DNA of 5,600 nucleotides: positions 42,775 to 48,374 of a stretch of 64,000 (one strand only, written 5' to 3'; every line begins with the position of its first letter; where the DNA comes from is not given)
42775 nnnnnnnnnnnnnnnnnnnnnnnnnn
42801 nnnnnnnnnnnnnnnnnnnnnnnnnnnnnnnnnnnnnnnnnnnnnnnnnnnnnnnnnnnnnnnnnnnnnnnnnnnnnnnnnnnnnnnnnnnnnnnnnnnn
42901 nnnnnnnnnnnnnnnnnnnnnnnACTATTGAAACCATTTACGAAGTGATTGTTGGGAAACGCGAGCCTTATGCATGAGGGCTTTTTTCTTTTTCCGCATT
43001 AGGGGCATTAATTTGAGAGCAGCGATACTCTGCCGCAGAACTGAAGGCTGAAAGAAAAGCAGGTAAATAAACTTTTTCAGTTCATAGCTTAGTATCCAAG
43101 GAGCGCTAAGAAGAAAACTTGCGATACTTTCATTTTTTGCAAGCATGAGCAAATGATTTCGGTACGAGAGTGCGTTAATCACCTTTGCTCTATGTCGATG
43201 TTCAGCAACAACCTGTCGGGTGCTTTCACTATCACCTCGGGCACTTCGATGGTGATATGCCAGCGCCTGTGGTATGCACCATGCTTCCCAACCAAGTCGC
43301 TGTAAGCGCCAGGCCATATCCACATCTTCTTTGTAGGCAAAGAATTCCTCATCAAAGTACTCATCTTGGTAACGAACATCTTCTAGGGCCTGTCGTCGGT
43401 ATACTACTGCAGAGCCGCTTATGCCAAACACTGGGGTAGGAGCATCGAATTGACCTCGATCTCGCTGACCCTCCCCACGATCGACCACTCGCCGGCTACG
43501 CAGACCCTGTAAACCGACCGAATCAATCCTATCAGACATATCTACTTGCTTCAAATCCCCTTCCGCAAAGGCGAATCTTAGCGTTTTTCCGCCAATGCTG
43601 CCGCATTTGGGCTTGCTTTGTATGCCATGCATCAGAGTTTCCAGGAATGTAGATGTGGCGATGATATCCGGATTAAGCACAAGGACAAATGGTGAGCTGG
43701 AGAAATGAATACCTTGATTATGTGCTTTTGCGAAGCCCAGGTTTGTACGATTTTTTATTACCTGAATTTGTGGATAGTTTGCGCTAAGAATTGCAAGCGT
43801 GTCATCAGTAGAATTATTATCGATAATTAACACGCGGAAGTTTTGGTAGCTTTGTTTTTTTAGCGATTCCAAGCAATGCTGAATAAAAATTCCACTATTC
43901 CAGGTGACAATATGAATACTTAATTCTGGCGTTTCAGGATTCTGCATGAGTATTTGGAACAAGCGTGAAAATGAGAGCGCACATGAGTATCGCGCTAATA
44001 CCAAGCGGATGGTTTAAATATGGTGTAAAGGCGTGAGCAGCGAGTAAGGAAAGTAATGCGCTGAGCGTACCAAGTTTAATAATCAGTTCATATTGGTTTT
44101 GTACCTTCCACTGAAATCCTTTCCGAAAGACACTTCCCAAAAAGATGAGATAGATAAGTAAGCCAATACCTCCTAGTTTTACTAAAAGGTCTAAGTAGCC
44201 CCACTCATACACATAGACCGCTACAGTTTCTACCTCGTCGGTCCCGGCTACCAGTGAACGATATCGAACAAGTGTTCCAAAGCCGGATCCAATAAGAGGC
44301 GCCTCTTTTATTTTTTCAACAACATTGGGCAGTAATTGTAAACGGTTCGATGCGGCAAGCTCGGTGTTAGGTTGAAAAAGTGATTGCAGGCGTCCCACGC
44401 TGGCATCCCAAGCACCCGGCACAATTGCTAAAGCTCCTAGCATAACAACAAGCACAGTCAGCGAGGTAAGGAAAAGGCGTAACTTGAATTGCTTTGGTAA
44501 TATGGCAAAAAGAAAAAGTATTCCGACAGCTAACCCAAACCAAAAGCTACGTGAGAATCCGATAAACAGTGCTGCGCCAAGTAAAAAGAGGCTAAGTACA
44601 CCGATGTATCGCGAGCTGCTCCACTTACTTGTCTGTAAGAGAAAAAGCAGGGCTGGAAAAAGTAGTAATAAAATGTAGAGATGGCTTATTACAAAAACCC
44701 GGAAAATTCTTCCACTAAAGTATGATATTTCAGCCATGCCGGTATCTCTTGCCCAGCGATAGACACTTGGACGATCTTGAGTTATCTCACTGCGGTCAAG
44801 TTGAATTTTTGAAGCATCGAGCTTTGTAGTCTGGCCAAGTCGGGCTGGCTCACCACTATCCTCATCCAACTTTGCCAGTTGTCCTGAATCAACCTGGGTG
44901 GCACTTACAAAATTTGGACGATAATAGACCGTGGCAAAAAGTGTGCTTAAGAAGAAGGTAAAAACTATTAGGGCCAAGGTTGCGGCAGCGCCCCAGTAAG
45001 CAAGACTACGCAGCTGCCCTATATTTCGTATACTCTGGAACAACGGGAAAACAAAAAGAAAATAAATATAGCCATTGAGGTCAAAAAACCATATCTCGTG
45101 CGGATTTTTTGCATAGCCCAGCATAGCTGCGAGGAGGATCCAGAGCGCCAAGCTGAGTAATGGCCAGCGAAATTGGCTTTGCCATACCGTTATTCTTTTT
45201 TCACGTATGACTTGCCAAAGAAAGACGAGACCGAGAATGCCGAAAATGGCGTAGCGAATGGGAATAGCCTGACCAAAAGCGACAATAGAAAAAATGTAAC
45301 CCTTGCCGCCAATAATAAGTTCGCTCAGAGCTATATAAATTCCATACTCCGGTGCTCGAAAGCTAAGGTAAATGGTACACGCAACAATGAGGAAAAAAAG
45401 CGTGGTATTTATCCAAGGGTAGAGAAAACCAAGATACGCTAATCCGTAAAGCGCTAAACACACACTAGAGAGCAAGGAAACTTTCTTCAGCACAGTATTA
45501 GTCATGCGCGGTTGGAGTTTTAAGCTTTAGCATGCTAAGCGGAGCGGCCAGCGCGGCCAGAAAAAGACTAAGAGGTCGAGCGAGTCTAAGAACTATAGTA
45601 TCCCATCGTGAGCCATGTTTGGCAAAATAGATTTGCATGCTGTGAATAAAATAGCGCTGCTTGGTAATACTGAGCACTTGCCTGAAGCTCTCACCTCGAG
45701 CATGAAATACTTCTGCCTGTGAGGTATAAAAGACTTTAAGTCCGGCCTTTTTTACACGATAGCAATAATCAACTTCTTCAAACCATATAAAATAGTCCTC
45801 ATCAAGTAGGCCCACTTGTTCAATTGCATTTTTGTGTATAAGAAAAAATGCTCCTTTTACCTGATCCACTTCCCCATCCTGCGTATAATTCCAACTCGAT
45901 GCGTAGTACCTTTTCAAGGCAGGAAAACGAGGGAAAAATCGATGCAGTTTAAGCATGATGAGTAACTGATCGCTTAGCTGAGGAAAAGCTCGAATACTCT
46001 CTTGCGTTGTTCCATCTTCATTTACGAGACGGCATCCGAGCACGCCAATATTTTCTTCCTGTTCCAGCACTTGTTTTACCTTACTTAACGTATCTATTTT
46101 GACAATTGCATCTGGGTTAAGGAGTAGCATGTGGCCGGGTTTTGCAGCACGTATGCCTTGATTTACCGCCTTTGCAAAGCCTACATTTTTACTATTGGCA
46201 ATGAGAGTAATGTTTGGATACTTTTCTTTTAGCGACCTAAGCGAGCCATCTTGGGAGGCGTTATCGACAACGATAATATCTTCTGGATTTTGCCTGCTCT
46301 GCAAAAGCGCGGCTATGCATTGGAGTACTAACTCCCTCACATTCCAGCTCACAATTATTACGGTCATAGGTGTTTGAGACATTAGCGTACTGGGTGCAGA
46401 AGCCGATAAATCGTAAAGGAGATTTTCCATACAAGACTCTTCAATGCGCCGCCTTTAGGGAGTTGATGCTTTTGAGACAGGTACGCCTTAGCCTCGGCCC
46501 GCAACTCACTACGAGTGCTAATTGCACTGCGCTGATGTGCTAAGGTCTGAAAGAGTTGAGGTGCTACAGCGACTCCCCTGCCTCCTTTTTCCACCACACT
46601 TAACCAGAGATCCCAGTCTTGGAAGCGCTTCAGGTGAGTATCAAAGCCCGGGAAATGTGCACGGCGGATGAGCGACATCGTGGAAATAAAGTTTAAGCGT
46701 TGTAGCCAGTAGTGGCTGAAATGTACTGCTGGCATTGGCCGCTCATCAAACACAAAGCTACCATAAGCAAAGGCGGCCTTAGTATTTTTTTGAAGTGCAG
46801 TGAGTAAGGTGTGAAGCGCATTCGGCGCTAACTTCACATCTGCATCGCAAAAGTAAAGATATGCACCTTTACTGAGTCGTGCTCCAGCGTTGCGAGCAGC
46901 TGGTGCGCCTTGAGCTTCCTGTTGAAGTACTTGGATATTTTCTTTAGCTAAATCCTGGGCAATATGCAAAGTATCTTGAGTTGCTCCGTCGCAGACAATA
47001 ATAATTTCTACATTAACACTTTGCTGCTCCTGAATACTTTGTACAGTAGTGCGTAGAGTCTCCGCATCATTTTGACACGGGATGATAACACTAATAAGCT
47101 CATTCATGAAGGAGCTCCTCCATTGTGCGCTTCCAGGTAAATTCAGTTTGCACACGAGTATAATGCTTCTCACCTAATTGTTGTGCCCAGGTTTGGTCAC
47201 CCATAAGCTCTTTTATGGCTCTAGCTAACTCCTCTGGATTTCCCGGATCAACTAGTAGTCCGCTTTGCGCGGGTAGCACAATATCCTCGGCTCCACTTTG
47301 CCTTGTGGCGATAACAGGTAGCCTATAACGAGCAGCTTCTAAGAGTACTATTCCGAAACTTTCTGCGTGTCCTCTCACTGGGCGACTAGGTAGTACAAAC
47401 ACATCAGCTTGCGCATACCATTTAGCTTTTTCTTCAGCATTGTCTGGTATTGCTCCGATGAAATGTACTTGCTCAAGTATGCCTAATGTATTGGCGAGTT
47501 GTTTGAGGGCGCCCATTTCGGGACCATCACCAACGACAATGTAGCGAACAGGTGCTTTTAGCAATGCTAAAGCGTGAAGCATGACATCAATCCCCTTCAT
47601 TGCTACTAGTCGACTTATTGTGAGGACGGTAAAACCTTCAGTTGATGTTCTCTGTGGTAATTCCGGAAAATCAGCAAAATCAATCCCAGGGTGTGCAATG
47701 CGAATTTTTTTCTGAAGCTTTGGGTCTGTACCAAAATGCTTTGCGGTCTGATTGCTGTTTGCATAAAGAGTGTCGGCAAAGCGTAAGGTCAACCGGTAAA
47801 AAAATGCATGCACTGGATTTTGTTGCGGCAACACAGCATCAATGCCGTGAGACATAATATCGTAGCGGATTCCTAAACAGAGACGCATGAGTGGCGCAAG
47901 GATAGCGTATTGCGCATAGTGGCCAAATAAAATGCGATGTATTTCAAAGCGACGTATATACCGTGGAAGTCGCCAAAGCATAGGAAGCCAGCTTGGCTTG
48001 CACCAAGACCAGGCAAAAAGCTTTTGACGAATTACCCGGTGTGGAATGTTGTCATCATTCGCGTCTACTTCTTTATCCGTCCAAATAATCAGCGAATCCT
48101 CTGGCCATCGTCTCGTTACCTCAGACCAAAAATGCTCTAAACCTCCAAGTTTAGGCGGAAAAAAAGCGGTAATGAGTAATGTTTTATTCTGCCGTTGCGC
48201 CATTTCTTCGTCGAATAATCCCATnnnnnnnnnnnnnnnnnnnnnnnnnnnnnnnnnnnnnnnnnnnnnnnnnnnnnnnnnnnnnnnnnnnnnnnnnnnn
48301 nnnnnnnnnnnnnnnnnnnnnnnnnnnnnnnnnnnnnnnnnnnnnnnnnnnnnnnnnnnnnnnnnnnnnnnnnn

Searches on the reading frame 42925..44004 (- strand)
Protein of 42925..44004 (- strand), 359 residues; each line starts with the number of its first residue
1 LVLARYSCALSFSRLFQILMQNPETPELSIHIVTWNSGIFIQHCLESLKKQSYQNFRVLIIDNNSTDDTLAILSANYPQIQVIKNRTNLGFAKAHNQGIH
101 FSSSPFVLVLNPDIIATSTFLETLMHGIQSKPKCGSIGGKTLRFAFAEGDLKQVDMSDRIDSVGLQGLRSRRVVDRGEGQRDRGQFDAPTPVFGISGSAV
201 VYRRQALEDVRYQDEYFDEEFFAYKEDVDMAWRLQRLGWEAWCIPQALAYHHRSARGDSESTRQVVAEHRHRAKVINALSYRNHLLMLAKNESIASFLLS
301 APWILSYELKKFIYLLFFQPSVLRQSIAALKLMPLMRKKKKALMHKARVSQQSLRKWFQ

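Call 4: search_protein_families(library=pfam, proteins=[window:42925-44004:-])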
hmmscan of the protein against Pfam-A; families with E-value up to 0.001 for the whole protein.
window:42925-44004:- (359 aa): 4 families
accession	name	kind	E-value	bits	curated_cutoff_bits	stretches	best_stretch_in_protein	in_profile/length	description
PF00535.33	Glycos_transf_2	-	4.9e-24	85.6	23.3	1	29-210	1-167/168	Glycosyl transferase family 2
PF13641.12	Glyco_tranf_2_3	-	1.8e-14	54.7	27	1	26-253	1-213/230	Glycosyltransferase like family 2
PF13632.12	Glyco_trans_2_3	-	5.2e-08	33.4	27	1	181-278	58-142/198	Glycosyl transferase family group 2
PF10111.15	Glyco_tranf_2_2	-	3.1e-07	30.6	27.3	1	40-131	14-109/276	Glycosyltransferase like family 2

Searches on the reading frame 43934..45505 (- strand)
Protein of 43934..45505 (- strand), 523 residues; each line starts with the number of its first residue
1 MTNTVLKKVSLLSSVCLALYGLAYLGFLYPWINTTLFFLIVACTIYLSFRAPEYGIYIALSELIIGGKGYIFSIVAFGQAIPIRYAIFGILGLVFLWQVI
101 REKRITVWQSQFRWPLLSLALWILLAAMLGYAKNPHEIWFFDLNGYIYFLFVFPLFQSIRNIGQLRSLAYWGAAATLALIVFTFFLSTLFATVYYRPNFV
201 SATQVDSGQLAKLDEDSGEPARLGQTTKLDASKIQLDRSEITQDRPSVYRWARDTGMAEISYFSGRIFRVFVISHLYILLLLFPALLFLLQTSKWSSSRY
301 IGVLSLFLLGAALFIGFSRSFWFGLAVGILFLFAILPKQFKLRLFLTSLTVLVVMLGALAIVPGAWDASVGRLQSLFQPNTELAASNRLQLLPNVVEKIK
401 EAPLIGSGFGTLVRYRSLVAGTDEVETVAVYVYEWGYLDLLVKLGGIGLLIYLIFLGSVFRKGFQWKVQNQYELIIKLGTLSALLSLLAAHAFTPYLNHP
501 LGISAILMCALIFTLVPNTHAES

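Call 4: search_protein_families(library=pfam, proteins=[window:43934-45505:-])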
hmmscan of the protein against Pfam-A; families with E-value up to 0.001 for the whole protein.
window:43934-45505:- (523 aa): 1 family
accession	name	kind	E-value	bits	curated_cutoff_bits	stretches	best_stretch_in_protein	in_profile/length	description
PF04932.20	Wzy_C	-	4.4e-13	49.7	31.7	1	305-453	2-149/149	O-Antigen ligase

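Call 14: search_protein_families(library=ncbifam, proteins=[window:43934-45505:-])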
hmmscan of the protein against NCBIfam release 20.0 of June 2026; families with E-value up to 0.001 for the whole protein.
window:43934-45505:- (523 aa): 0 families

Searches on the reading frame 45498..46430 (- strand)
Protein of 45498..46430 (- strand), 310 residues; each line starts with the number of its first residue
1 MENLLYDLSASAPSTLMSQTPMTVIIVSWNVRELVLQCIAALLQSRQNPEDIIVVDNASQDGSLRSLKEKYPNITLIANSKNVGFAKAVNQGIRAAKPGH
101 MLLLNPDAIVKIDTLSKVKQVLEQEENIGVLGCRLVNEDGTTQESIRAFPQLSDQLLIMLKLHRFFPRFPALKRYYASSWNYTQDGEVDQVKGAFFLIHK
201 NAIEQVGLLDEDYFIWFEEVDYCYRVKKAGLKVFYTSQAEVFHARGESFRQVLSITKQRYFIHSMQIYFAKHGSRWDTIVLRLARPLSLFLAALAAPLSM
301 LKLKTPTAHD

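Call 4: search_protein_families(library=pfam, proteins=[window:45498-46430:-])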
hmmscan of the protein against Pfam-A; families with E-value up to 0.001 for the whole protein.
window:45498-46430:- (310 aa): 3 families
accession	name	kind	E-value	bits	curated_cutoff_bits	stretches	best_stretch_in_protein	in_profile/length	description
PF00535.33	Glycos_transf_2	-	6.3e-22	78.7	23.3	1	23-147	1-128/168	Glycosyl transferase family 2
PF13641.12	Glyco_tranf_2_3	-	1.9e-21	77.6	27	1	22-252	3-220/230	Glycosyltransferase like family 2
PF13712.12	Glyco_tranf_2_5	-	0.00017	21.8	27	1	83-254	39-198/210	Glycosyltransferase like family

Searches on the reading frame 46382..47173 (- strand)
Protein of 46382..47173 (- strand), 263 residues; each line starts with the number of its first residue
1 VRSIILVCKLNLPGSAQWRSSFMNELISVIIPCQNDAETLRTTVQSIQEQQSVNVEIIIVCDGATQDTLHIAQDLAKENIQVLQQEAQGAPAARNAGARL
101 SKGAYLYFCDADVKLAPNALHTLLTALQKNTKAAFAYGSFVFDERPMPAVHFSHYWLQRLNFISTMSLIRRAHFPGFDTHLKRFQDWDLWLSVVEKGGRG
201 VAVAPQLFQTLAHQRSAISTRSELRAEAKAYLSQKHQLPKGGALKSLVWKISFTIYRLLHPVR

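Call 4: search_protein_families(library=pfam, proteins=[window:46382-47173:-])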
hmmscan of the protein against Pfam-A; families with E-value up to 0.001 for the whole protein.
window:46382-47173:- (263 aa): 3 families
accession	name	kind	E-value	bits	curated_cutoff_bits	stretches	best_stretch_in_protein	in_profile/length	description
PF00535.33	Glycos_transf_2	-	2.6e-26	93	23.3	1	28-163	1-139/168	Glycosyl transferase family 2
PF13641.12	Glyco_tranf_2_3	-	2.9e-13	50.8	27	1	27-220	3-209/230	Glycosyltransferase like family 2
PF10111.15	Glyco_tranf_2_2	-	7.5e-13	49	27.3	1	28-138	1-122/276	Glycosyltransferase like family 2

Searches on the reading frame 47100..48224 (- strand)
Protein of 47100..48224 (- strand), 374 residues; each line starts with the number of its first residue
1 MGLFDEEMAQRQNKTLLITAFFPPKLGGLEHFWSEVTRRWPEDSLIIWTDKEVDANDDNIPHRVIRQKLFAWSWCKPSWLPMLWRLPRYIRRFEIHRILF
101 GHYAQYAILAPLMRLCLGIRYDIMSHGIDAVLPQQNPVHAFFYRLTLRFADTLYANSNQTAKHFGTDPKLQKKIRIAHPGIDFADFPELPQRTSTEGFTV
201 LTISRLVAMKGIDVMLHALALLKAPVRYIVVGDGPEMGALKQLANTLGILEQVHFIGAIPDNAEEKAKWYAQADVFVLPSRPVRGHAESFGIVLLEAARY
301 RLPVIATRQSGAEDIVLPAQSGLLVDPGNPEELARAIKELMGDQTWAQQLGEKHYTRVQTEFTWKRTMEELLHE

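Call 4: search_protein_families(library=pfam, proteins=[window:47100-48224:-])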
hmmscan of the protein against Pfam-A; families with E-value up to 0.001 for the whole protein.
window:47100-48224:- (374 aa): 6 families
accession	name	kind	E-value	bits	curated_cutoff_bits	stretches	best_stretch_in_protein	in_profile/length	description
PF00534.26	Glycos_transf_1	-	7.8e-37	126.9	26.4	1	195-355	13-170/172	Glycosyl transferases group 1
PF13692.12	Glyco_trans_1_4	-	3.2e-34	118.6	27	1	198-343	2-142/142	Glycosyl transferases group 1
PF20706.3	GT4-conflict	-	1.4e-12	47.8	26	1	168-371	169-385/385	Family 4 Glycosyltransferase in conflict systems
PF13439.12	Glyco_transf_4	-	2.4e-10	41.2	28.5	1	27-183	2-168/170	Glycosyltransferase Family 4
PF13524.12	Glyco_trans_1_2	-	1.2e-07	32.2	25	1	252-372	28-143/144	Glycosyl transferase-like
PF13579.12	Glyco_trans_4_4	-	3.1e-07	31.3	29.7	1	63-165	41-143/158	Glycosyl transferase 4-like domain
